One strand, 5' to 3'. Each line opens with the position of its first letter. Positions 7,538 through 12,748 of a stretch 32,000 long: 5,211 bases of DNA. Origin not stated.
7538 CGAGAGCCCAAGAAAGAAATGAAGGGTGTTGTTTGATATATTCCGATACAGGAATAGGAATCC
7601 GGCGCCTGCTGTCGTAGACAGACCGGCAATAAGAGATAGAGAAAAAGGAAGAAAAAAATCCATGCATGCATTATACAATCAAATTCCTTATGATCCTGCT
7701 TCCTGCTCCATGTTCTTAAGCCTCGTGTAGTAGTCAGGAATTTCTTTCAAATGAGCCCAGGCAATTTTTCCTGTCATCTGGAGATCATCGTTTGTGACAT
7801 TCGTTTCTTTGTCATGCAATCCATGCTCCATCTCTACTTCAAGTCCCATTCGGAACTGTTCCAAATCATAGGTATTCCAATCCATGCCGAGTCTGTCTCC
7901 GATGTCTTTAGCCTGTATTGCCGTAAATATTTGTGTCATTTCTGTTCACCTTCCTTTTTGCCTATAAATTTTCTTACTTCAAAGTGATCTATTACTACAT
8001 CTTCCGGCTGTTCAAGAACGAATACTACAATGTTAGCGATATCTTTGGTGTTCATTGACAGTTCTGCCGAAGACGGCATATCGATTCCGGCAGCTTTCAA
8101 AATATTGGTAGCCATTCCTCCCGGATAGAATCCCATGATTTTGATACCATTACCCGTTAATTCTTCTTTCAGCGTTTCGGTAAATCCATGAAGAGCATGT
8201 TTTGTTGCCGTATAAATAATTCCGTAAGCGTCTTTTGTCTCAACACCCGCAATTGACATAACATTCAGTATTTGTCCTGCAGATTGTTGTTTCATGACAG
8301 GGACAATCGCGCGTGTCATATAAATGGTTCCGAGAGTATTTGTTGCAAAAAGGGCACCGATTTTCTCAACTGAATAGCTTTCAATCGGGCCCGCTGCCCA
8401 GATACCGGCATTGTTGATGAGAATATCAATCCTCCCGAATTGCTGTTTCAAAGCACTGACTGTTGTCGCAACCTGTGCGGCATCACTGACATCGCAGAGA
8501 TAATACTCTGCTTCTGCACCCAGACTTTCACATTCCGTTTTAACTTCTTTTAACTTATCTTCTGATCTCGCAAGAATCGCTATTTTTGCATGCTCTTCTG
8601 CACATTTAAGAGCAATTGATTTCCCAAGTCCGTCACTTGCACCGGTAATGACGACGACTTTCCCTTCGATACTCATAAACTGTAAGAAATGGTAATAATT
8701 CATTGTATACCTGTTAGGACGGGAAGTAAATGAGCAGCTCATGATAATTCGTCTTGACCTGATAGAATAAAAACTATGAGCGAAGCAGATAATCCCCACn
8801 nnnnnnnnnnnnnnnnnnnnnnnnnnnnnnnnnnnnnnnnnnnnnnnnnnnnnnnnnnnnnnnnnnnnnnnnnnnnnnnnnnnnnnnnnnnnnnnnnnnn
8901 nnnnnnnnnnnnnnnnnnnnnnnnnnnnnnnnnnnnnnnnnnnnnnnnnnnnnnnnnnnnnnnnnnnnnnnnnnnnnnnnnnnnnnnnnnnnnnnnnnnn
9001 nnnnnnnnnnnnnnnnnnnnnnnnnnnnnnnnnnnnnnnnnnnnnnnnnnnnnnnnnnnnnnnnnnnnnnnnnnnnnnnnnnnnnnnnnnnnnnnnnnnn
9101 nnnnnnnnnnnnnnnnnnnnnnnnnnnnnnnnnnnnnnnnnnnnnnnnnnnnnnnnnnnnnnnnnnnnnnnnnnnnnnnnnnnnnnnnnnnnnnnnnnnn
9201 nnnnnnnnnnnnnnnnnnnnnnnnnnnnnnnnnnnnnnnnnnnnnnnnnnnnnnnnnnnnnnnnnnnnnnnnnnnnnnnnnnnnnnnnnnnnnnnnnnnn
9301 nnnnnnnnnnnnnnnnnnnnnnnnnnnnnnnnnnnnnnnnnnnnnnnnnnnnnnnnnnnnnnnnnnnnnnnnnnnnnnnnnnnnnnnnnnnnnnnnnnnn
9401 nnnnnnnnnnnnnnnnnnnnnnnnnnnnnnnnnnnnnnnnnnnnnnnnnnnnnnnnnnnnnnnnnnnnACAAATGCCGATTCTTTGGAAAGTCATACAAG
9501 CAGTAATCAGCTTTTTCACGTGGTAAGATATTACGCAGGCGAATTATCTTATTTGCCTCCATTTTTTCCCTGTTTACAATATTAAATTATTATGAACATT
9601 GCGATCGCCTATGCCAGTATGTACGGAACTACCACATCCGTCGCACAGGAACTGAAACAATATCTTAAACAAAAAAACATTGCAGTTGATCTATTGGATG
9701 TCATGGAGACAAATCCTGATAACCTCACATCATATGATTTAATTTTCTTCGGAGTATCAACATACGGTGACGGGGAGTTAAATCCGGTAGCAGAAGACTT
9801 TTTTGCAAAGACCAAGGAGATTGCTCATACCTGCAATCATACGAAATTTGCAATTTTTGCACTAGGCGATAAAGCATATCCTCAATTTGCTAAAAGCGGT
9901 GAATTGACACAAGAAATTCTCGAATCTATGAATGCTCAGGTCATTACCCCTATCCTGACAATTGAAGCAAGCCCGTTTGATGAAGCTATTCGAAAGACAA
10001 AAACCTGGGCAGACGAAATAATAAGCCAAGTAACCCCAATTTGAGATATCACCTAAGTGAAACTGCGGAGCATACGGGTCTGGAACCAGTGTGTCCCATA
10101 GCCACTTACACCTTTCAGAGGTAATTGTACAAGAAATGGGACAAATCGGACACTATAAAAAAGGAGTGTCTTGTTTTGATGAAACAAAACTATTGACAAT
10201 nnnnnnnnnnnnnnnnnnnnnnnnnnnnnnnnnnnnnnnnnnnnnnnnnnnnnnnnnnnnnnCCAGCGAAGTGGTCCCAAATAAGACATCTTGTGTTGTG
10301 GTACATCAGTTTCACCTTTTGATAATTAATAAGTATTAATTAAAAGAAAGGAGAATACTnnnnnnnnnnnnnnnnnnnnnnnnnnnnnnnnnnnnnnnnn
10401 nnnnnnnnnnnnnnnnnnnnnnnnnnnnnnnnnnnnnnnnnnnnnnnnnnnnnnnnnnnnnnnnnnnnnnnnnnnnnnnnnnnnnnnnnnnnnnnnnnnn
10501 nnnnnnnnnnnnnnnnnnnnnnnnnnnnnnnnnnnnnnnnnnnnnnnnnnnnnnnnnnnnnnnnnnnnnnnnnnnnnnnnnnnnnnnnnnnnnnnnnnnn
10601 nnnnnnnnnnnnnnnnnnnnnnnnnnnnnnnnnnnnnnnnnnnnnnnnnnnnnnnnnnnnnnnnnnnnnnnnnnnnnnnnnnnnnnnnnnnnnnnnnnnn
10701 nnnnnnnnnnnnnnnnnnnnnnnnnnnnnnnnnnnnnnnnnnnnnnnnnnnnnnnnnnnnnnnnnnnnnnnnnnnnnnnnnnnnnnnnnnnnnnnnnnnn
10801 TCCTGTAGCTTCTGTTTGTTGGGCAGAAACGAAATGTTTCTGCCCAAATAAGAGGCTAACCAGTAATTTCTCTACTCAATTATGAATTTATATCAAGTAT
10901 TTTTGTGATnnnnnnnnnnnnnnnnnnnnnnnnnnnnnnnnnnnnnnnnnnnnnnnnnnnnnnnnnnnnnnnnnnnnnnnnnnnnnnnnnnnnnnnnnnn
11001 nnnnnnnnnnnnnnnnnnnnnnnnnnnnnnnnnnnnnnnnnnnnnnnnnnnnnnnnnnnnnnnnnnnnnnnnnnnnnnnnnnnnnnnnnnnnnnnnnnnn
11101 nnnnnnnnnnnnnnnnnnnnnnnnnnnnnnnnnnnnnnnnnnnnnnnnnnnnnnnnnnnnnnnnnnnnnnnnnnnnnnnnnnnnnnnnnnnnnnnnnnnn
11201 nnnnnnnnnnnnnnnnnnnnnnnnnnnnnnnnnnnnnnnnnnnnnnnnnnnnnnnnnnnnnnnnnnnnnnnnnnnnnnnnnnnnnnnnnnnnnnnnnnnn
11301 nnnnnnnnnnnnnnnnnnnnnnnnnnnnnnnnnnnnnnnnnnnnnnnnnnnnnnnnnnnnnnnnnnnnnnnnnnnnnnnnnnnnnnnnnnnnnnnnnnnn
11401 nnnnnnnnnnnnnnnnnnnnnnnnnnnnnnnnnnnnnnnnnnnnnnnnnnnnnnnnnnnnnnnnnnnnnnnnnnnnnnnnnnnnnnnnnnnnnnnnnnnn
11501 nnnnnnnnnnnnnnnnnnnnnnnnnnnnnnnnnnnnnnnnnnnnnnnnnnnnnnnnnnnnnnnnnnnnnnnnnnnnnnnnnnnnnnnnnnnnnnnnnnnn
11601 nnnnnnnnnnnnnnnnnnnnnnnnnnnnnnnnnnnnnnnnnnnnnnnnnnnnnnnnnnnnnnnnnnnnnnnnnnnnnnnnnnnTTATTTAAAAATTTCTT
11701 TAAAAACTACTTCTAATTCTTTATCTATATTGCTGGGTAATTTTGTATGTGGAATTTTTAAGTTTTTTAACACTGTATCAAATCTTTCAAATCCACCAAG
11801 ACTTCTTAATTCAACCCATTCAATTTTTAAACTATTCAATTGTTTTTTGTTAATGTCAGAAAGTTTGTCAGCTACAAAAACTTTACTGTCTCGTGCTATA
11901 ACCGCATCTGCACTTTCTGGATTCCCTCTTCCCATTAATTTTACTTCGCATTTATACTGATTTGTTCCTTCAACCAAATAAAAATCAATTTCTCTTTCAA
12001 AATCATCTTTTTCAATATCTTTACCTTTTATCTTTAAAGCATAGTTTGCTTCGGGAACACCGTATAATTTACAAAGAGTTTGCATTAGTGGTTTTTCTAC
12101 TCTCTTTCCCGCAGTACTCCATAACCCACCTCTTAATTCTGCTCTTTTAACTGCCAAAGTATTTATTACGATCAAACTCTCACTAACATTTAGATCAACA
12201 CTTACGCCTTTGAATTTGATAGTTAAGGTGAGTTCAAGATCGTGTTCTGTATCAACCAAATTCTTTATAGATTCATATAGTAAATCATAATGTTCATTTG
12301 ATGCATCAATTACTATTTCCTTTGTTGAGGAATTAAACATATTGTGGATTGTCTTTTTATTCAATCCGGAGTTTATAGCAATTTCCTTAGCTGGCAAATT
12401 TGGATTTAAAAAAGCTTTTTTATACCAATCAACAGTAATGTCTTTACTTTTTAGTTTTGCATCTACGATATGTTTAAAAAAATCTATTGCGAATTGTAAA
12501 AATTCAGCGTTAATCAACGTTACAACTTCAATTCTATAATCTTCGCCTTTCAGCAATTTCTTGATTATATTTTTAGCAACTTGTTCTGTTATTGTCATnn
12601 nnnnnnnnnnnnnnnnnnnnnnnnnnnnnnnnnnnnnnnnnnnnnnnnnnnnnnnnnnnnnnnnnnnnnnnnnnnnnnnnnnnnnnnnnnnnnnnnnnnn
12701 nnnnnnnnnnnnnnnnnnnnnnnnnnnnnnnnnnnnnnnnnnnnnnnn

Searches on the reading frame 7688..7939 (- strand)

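Call 39: search_protein_families(library=pfam, max_evalue=0.001, proteins=[window:7688-7939:-])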
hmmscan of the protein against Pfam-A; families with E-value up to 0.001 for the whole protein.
window:7688-7939:- (83 aa): 1 family
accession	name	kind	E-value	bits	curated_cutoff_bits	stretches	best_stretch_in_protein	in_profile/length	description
PF18905.5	DUF5661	-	1.5e-24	86.5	27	1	10-80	1-65/65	Protein of unknown function (DUF5661)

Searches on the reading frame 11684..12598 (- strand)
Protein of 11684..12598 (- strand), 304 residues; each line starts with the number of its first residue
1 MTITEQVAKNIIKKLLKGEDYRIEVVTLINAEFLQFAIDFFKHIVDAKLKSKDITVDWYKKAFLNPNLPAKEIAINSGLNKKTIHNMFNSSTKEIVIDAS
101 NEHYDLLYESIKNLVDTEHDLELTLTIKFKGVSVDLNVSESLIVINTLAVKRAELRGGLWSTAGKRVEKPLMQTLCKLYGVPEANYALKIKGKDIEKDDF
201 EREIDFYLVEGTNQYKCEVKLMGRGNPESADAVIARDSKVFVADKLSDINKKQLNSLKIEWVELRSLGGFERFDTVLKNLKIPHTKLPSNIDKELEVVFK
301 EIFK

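Call 39: search_protein_families(library=pfam, max_evalue=0.001, proteins=[window:11684-12598:-])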
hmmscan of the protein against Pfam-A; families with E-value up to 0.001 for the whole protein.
window:11684-12598:- (304 aa): 1 family
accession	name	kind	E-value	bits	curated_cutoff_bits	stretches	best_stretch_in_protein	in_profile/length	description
PF09516.16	RE_CfrBI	-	4.2e-24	85.7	25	1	8-250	4-256/257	CfrBI restriction endonuclease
